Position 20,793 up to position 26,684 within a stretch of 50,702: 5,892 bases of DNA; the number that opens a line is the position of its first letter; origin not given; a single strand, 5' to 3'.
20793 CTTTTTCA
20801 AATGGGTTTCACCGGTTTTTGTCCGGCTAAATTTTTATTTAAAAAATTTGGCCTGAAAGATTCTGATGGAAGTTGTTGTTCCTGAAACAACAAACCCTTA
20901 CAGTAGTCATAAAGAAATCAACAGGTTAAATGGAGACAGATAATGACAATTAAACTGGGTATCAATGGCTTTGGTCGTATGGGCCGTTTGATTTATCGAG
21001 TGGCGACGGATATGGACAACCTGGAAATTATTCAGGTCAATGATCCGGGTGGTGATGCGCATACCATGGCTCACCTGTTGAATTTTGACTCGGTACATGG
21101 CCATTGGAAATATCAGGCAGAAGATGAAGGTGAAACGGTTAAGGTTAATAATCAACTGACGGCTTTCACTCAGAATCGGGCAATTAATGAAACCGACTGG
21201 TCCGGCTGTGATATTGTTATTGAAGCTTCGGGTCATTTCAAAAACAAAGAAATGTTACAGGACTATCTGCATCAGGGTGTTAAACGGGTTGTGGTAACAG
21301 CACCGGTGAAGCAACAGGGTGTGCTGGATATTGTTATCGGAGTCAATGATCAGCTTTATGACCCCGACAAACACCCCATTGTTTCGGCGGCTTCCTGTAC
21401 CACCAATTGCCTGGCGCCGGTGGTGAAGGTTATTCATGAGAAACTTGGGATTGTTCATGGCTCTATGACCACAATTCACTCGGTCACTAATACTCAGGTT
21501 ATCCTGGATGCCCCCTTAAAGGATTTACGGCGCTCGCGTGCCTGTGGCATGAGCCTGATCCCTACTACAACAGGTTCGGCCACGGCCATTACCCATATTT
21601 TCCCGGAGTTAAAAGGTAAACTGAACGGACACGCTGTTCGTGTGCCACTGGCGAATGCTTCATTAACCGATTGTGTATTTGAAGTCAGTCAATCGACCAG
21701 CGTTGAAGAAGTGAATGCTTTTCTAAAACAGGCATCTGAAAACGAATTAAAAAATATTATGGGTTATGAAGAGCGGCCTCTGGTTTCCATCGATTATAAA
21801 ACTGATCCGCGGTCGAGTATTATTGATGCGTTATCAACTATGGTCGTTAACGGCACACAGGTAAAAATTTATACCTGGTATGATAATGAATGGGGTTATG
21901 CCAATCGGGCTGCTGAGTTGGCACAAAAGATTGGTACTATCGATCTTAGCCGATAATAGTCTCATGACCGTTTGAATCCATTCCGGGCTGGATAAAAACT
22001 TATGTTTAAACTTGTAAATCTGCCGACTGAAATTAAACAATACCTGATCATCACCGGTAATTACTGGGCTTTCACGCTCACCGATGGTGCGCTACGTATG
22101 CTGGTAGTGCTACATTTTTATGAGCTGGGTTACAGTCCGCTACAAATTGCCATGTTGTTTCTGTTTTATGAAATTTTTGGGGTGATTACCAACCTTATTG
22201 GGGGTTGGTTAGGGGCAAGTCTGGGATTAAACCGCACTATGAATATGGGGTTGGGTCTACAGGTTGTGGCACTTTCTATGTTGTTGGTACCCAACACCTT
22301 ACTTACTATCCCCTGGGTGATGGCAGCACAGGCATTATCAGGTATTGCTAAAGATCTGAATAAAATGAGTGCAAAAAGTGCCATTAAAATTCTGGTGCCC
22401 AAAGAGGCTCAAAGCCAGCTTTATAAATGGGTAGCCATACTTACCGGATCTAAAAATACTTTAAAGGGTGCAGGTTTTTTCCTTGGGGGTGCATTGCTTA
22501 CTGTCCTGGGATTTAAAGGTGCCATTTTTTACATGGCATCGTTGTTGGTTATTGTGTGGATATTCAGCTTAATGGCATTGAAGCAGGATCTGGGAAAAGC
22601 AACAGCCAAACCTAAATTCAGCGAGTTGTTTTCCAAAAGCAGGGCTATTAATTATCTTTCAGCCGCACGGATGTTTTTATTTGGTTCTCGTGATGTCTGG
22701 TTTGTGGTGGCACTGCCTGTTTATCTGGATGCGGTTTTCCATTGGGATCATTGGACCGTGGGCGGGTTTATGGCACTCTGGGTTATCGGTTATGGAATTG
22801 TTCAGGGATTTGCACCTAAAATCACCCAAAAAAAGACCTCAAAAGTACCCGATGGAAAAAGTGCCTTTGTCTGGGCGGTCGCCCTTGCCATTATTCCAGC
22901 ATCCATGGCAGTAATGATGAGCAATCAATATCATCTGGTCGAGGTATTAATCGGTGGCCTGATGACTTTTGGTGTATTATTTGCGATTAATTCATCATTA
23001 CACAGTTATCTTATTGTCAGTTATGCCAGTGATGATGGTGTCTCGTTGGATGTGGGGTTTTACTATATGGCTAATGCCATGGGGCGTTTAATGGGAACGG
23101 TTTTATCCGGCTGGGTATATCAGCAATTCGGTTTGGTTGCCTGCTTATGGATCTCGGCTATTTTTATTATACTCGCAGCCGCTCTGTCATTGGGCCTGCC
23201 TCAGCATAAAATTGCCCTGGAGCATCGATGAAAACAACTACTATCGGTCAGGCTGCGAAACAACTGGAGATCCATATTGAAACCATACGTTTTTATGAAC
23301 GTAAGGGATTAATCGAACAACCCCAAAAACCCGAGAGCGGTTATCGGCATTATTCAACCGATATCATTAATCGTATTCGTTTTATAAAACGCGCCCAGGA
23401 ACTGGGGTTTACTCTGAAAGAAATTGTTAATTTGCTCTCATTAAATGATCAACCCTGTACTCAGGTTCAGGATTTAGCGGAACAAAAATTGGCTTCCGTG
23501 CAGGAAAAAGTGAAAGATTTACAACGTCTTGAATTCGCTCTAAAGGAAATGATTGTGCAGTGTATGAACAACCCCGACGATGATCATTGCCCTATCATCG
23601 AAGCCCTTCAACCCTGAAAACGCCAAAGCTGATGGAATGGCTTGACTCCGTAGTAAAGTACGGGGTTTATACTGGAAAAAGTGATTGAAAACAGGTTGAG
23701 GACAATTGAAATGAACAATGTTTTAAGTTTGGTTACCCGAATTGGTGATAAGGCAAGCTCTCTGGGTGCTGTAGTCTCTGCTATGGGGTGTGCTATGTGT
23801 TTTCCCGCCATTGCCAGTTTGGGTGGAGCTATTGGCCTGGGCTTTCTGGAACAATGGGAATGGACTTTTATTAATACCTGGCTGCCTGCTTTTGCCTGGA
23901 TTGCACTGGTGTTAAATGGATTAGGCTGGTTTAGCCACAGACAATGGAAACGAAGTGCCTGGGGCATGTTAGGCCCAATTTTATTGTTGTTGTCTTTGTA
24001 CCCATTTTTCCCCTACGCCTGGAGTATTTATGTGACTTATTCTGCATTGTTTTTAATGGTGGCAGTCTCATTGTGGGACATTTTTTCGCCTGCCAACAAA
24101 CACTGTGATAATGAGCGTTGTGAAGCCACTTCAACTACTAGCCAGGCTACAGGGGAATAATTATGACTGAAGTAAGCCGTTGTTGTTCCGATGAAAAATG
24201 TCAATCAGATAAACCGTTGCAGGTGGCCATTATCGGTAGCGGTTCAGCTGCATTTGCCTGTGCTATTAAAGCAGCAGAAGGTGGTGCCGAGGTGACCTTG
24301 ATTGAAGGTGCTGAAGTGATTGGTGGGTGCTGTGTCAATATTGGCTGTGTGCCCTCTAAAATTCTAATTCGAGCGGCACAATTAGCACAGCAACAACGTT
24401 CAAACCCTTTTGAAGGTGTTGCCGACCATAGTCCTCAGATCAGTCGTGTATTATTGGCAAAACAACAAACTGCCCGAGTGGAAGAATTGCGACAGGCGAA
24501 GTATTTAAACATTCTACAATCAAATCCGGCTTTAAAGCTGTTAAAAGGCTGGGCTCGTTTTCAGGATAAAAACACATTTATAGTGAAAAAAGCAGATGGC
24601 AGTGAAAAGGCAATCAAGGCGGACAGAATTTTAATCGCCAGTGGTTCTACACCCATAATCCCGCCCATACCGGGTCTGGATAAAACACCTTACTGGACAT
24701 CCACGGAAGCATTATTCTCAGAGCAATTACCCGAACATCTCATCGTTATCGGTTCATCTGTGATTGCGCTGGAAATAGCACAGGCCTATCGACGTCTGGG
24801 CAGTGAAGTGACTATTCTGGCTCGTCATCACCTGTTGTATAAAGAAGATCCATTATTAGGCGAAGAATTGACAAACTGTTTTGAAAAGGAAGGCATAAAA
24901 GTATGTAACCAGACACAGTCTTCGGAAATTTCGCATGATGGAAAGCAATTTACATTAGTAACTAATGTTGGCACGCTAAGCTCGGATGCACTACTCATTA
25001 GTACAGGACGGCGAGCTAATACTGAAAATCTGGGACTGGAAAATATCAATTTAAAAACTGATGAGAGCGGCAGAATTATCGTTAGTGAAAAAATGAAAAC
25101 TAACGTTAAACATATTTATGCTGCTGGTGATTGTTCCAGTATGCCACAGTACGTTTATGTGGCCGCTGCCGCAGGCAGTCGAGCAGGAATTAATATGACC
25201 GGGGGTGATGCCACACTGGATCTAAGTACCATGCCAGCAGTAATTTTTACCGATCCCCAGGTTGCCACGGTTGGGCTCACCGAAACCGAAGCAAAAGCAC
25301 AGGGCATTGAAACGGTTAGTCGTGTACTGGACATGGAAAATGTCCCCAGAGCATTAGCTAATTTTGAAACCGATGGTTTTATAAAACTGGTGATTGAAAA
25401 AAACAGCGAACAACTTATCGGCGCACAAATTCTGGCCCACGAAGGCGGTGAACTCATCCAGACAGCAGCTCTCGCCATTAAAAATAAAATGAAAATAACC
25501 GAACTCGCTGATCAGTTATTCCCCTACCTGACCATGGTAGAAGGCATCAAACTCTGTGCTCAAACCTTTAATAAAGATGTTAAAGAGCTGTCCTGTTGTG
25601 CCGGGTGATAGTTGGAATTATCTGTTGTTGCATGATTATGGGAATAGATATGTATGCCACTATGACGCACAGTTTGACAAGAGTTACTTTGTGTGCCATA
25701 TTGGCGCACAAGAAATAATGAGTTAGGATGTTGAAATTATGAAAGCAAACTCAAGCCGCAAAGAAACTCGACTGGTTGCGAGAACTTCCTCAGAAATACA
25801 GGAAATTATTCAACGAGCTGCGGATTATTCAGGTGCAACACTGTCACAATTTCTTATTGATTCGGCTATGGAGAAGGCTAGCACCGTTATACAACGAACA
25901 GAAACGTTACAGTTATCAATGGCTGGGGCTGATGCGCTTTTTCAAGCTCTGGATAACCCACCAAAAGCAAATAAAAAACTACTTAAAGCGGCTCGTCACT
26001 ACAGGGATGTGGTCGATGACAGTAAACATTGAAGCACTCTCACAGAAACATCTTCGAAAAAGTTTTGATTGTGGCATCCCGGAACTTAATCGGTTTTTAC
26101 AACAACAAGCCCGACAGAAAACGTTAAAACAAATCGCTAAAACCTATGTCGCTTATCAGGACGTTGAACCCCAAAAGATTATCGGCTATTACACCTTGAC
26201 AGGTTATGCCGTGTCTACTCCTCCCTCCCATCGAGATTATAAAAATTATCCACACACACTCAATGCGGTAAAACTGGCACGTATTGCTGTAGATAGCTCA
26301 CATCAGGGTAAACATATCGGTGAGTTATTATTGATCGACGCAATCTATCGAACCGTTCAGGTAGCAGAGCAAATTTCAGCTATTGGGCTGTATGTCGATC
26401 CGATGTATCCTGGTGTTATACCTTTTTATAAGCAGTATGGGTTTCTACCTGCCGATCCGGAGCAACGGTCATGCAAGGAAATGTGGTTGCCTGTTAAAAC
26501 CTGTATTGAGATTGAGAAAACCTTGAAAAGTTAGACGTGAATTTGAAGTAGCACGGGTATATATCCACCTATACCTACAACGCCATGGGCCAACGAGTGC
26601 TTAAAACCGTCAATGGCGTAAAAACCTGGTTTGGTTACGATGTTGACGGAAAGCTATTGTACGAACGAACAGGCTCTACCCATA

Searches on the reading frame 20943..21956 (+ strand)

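Call 73: search_protein_families(library=pfam, proteins=[window:20943-21956:+], max_evalue=0.0001)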
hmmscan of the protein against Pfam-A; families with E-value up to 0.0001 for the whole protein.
window:20943-21956:+ (337 aa): 2 families
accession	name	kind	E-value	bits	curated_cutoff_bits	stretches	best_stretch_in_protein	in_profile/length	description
PF02800.25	Gp_dh_C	-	2.7e-61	206.2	24.4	1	157-313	1-158/158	Glyceraldehyde 3-phosphate dehydrogenase, C-terminal domain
PF00044.30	Gp_dh_N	-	3.5e-27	95.1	31.7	1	3-101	1-100/101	Glyceraldehyde 3-phosphate dehydrogenase, NAD binding domain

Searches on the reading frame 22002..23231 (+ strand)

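Call 73: search_protein_families(library=pfam, proteins=[window:22002-23231:+], max_evalue=0.0001)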
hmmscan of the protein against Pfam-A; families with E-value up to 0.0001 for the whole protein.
window:22002-23231:+ (409 aa): 1 family
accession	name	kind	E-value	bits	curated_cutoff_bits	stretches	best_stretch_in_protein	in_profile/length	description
PF07690.21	MFS_1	-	3.2e-22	79.4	33.4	2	22-342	6-323/347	Major Facilitator Superfamily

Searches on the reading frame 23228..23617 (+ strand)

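Call 73: search_protein_families(library=pfam, proteins=[window:23228-23617:+], max_evalue=0.0001)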
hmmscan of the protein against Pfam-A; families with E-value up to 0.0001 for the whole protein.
window:23228-23617:+ (129 aa): 3 families
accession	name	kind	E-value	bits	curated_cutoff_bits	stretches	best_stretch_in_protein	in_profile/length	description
PF13411.12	MerR_1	-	5.7e-19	68.4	21.6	1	5-71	2-67/69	MerR HTH family regulatory protein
PF09278.17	MerR-DNA-bind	-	1.2e-16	61.5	25.4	1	48-107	2-64/65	MerR, DNA binding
PF00376.29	MerR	-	2e-15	56.8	28.2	1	5-42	1-38/38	MerR family regulatory protein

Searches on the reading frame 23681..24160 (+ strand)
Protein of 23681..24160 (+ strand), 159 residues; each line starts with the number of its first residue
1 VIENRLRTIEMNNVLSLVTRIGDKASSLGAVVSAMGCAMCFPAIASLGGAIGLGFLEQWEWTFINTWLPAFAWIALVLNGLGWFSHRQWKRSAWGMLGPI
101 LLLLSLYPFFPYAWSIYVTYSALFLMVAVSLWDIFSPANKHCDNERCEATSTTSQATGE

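Call 73: search_protein_families(library=pfam, proteins=[window:23681-24160:+], max_evalue=0.0001)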
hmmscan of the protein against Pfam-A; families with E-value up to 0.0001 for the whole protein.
window:23681-24160:+ (159 aa): 1 family
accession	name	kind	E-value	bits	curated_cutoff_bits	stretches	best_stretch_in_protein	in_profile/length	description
PF03203.19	MerC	-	9.1e-20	71.7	27.6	1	23-134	1-107/108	MerC mercury resistance protein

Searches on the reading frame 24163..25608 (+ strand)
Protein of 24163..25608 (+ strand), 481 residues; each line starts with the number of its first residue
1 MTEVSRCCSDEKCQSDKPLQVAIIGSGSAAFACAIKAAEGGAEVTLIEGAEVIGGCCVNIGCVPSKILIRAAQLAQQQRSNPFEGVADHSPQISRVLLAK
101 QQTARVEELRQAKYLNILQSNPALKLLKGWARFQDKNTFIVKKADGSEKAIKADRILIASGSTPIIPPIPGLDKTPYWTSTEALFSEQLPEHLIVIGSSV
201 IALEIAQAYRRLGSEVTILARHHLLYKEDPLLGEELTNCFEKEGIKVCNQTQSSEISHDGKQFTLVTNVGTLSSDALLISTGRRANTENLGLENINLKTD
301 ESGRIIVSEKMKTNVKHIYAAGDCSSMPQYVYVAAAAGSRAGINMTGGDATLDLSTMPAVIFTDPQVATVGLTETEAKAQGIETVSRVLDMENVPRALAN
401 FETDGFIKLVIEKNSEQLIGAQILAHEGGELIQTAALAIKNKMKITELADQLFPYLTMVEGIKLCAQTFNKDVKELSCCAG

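Call 74: search_protein_families(library=pfam, proteins=[window:24163-25608:+], max_evalue=0.0001)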
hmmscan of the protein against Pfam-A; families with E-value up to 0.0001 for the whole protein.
window:24163-25608:+ (481 aa): 8 families
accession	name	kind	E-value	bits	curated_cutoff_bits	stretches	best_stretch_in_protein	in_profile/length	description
PF07992.20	Pyr_redox_2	-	1.3e-65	222.2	26.1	1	20-338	2-291/291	Pyridine nucleotide-disulphide oxidoreductase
PF02852.28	Pyr_redox_dim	-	3.5e-31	108.1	25.3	1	357-463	1-107/110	Pyridine nucleotide-disulphide oxidoreductase, dimerisation domain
PF13738.12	Pyr_redox_3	-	6.3e-17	62.2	30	1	135-322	110-305/305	Pyridine nucleotide-disulphide oxidoreductase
PF00070.33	Pyr_redox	-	6.4e-17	62.3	22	1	192-264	1-75/82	Pyridine nucleotide-disulphide oxidoreductase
PF01134.28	GIDA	-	7.4e-08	32.3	22.1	1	20-162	1-150/391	Glucose inhibited division protein A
PF12831.13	FAD_oxidored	-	4.2e-07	30.1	27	1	21-62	2-43/416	FAD dependent oxidoreductase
PF03486.20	HI0933_like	-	2.5e-06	27.5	50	0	20-54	2-36/244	HI0933-like protein Rossmann domain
PF00890.30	FAD_binding_2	-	3.3e-05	23.7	20.4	0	21-56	2-37/414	FAD binding domain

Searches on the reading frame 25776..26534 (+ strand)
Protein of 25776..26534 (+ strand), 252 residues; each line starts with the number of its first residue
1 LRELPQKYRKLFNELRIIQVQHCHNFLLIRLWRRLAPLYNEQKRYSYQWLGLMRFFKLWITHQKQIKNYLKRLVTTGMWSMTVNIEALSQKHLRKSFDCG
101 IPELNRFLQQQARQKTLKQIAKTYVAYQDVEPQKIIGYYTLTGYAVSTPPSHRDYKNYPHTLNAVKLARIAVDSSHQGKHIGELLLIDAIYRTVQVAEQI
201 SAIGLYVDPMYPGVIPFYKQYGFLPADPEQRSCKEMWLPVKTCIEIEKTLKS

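Call 74: search_protein_families(library=pfam, proteins=[window:25776-26534:+], max_evalue=0.0001)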
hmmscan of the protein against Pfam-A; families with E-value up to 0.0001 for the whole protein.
window:25776-26534:+ (252 aa): 3 families
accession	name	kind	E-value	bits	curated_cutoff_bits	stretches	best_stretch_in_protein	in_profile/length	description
PF13508.13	Acetyltransf_7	-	1.9e-07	31.8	27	1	122-223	4-82/84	Acetyltransferase (GNAT) domain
PF00583.31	Acetyltransf_1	-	7.8e-06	26.6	20.7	1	118-223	30-116/116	Acetyltransferase (GNAT) family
PF13673.13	Acetyltransf_10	-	6.2e-05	23.4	23.6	0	107-231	16-115/128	Acetyltransferase (GNAT) domain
